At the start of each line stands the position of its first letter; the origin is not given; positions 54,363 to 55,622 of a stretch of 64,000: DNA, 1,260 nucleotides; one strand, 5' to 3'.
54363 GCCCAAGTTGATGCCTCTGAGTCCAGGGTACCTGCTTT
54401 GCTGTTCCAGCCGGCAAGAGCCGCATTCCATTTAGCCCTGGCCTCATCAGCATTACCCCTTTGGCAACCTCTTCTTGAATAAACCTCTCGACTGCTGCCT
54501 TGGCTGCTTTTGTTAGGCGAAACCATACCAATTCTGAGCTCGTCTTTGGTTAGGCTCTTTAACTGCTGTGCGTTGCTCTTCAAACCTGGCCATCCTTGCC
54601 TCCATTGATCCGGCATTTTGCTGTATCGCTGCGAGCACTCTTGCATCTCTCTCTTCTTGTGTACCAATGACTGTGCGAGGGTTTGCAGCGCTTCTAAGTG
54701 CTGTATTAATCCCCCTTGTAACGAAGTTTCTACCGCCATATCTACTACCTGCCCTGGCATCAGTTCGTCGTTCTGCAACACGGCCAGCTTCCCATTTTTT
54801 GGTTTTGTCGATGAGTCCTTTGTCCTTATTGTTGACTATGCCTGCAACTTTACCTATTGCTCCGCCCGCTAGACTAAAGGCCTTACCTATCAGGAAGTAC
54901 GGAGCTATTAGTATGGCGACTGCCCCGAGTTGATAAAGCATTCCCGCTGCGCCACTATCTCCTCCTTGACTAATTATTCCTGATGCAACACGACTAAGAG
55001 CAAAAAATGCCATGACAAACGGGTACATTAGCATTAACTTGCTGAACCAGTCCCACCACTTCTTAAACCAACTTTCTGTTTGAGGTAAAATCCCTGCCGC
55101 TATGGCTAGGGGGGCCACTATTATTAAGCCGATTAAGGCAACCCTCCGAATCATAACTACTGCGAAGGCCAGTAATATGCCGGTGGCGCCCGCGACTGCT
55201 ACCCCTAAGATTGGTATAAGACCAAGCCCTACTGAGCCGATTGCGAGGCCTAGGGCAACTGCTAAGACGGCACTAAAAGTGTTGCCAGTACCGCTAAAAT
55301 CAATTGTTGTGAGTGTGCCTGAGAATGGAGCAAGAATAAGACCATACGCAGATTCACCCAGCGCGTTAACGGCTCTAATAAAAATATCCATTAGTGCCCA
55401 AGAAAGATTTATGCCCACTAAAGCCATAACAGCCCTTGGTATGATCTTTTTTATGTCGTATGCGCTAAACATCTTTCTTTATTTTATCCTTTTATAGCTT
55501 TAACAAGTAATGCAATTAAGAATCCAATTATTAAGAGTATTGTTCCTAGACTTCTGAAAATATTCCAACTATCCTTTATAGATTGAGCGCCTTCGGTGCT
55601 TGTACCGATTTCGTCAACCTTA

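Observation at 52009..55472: GC-rich island inside the T4SS-like locus with a very high density of reading-frame breaks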

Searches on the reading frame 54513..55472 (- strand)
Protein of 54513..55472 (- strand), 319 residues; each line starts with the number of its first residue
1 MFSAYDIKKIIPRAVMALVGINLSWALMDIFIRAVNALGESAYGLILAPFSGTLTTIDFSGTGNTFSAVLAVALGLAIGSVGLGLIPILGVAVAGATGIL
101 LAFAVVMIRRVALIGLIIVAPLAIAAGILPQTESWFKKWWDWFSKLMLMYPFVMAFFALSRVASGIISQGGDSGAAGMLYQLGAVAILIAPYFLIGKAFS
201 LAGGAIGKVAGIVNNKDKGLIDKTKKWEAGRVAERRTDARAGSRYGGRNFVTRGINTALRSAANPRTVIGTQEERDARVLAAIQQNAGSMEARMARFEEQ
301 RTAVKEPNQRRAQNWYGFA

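Call 6: search_protein_families(library=pfam, proteins=[window:54513-55472:-], max_evalue=0.01)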
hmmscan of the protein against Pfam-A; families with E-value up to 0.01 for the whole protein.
window:54513-55472:- (319 aa): 1 family
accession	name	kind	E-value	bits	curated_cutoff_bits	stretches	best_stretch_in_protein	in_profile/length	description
PF04610.19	TrbL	-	5e-06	26.9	25.9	1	20-189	36-205/215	TrbL/VirB6 plasmid conjugal transfer protein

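Call 8: find_homologous_proteins(query=window:54513-55472:-)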
Query window:54513-55472:- (319 aa): 5 proteins with E <= 0.001 among 8000 candidates.
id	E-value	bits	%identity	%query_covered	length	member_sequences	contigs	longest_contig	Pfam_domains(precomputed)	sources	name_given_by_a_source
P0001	1.1e-198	677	100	100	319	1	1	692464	PF04610.20,PF19590.5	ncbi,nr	ncbi:MAG: type IV secretion system protein [Candidatus Nomurabacteria bacterium]|nr:MAG: type IV sec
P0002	1.1e-87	312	58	83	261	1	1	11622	PF04610.20,PF19590.5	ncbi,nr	ncbi:MAG: hypothetical protein QG623_693, partial [Patescibacteria group bacterium]|nr:hypothetical 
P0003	8.9e-83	296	53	90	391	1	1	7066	PF19590.5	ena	-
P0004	5.1e-70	254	98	41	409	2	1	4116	-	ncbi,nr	ncbi:MAG TPA: hypothetical protein P5247_02835, partial [Candidatus Saccharimonadales bacterium]|nr:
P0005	2.1e-39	154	46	56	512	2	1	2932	PF19590.5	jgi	jgi:hypothetical protein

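Call 10: find_encoding_contigs(protein=P0004, flank=10000)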
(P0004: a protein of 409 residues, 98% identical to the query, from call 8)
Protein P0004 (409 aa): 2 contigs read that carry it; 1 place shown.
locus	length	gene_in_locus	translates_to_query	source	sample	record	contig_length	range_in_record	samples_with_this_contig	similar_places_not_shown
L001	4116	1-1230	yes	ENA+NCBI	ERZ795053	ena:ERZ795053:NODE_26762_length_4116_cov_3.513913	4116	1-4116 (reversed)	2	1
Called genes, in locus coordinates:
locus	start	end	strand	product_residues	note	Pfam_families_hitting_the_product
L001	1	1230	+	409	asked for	?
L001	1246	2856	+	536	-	-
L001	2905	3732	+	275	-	PF12666:PrgI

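Call 11: find_encoding_contigs(protein=P0005, flank=10000)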
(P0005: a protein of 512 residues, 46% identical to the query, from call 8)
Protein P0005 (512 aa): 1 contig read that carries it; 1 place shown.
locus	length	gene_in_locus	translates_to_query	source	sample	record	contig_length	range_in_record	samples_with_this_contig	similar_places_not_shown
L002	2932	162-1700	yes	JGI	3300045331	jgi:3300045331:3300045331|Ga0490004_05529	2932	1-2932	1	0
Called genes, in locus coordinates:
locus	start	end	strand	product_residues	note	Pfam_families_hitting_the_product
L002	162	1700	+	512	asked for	PF19590:TrbL_3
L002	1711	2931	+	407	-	?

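Call 12: find_encoding_contigs(protein=P0003, flank=10000)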
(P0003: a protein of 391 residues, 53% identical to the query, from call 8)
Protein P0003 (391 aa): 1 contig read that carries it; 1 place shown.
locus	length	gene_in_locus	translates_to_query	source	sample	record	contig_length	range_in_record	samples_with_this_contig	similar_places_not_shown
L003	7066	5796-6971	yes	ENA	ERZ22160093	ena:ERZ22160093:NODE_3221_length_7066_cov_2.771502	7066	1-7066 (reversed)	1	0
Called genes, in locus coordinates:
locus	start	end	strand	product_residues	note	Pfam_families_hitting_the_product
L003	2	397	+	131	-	?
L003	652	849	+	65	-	PF00404:Dockerin_1 (faint)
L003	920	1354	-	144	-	PF04956:TrbC (weak), PF18895:T4SS_pilin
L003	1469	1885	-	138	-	PF18895:T4SS_pilin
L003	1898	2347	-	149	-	PF18895:T4SS_pilin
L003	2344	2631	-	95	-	PF18895:T4SS_pilin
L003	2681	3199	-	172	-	PF18895:T4SS_pilin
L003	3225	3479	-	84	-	PF18895:T4SS_pilin (weak)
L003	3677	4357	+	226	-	-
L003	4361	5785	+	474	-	-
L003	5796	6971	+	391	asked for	PF19590:TrbL_3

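Call 28: find_encoding_contigs(protein=P0011, flank=10000)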
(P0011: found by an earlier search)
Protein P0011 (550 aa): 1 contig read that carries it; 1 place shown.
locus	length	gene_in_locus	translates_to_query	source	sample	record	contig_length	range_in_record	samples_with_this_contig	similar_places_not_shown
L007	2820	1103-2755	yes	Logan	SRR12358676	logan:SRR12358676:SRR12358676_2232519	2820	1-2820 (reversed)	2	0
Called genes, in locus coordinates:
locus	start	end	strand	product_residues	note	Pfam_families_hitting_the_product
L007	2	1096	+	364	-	?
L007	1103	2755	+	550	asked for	-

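Call 43: search_protein_families(library=pfam, proteins=[P0011, L001:1246-2856:+, L007:2-1096:+], max_evalue=0.1)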
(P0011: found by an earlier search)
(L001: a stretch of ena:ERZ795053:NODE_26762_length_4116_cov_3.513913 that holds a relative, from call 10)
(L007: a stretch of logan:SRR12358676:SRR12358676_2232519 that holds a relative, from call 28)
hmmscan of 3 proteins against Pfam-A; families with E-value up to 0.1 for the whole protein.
P0011 (550 aa): 0 families

L001:1246-2856:+ (536 aa): 0 families

L007:2-1096:+ (364 aa): 1 family
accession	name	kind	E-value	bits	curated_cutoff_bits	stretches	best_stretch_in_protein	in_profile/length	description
PF10925.13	DUF2680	-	0.033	14.8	25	1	265-299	20-54/57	Protein of unknown function (DUF2680)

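Call 48: find_related_loci(query=A1, collection=genome_contigs, flank=10000)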
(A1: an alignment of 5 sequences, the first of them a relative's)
Query A1 (550 aa) in genome_contigs; peptide patterns used: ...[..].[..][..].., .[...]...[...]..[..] (x = any residue, [..] = any of these).
43 stretches matched a pattern, but none encodes a relative of the query by tblastn (E <= 1e-3).

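Call 49: find_related_loci(query=P0011, collection=metagenome_contigs, flank=10000)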
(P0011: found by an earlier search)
Query P0011 (550 aa) in metagenome_contigs; peptide patterns used: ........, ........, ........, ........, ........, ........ (x = any residue, [..] = any of these).
86 stretches matched a pattern, but none encodes a relative of the query by tblastn (E <= 1e-3).

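Call 50: list_cluster_members(proteins=[L007:2-1096:+, P0011, L008:2209-3921:+, L008:3937-5547:+])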
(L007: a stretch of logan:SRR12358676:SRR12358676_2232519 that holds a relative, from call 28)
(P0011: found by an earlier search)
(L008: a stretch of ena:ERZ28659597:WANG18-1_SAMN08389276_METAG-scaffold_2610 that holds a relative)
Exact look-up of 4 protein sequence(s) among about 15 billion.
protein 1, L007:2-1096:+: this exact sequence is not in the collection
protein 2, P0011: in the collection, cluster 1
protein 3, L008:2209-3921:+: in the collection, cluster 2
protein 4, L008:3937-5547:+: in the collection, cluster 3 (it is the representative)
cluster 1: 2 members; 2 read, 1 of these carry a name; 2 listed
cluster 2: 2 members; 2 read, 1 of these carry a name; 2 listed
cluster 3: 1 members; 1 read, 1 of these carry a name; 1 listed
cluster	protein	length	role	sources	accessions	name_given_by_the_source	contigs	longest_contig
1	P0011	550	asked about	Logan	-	-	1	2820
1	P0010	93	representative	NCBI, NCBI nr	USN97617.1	MAG: hypothetical protein H6799_00760 [Candidatus Nomurabacteria bacterium]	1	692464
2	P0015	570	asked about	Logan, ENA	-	-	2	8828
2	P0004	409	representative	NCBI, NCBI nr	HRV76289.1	MAG TPA: hypothetical protein P5247_02835, partial [Candidatus Saccharimonadales ... | hypothetical protein [Candidatus Saccharimonadales bacterium]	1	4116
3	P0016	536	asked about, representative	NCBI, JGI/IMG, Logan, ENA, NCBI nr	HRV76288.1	MAG TPA: hypothetical protein P5247_02830 [Candidatus Saccharimonadales bacterium] | hypothetical protein [Candidatus Saccharimonadales bacterium]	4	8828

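Call 51: find_homologous_proteins(query=L007:2-1093:+, max_evalue=0.001)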
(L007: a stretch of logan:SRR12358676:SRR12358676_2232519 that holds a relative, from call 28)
Query L007:2-1093:+ (364 aa): 10 proteins with E <= 0.001 among 8000 candidates.
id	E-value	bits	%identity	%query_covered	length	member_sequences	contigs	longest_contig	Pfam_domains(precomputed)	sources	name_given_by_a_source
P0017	8.8e-110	385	54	100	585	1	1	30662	PF04610.20,PF19590.5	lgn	-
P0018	1.3e-106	375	54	100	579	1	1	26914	PF19590.5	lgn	-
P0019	1.2e-31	129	31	99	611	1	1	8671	PF04610.20,PF19590.5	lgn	-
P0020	3.5e-31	127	36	86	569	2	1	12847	PF04610.20,PF19590.5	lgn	-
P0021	1.8e-29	122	34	99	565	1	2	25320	PF19590.5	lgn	-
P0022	8.8e-29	119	32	91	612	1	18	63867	PF04610.20,PF19590.5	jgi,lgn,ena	-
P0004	2.4e-25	108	33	91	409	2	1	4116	-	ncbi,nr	ncbi:MAG TPA: hypothetical protein P5247_02835, partial [Candidatus Saccharimonadales bacterium]|nr:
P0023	8.4e-23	100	31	84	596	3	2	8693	PF04610.20,PF19590.5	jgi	jgi:hypothetical protein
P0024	6.5e-22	97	32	91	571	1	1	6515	PF19590.5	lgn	-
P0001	2.7e-17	81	63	22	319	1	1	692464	PF04610.20,PF19590.5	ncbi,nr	ncbi:MAG: type IV secretion system protein [Candidatus Nomurabacteria bacterium]|nr:MAG: type IV sec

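Call 56: search_protein_families(library=ncbifam, proteins=[P0011, P0016, P0015, P0017], max_evalue=0.01)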
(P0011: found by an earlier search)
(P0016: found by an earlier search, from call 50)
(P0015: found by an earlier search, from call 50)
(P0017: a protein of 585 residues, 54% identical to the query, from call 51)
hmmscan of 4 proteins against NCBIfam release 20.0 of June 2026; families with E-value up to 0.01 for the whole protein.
P0011 (550 aa): 0 families

P0016 (536 aa): 0 families

P0015 (570 aa): 0 families

P0017 (585 aa): 1 family
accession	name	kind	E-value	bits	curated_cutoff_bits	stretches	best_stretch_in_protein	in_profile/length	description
NF046089.1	CD3337_EF1877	subfamily_domain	0.0058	15.5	120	1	82-189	303-409/450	CD3337/EF1877 family mobilome membrane protein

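Call 57: search_solved_structures(query=A1, max_evalue=1)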
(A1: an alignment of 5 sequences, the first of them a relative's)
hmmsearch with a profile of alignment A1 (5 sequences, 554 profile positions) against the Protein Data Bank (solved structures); distinct sequences matched with E-value up to 1: 2.
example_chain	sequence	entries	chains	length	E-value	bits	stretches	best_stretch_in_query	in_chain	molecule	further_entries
8gjg_A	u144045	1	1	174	0.66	11.6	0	43-125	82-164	gluc_A04_0005 Binder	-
1a4s_A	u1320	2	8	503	0.88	11.2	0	379-460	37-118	BETAINE ALDEHYDE DEHYDROGENASE | PROTEIN (ALDEHYDE DEHYDROGENASE)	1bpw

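Call 67: find_encoding_contigs(protein=P0015, flank=10000, max_places=10)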
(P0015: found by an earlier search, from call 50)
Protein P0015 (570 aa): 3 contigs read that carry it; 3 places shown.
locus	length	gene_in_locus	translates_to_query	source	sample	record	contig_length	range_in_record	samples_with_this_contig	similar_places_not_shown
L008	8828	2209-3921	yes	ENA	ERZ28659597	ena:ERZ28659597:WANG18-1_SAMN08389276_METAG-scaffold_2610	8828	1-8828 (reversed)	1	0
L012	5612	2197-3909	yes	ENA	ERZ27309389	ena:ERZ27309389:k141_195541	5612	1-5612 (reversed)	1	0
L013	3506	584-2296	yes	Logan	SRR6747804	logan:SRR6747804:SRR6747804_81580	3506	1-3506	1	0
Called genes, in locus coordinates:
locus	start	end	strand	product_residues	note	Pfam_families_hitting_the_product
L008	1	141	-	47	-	?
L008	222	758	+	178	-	-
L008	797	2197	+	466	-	-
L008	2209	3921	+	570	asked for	PF19590:TrbL_3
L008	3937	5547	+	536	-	-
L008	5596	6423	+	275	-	PF12666:PrgI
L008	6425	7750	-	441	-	PF08245:Mur_ligase_M, PF02875:Mur_ligase_C (weak)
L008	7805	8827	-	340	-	?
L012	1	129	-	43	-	?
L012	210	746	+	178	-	-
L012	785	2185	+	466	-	-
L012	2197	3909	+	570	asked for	PF19590:TrbL_3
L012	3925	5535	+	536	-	-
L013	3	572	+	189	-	?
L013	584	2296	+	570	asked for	PF19590:TrbL_3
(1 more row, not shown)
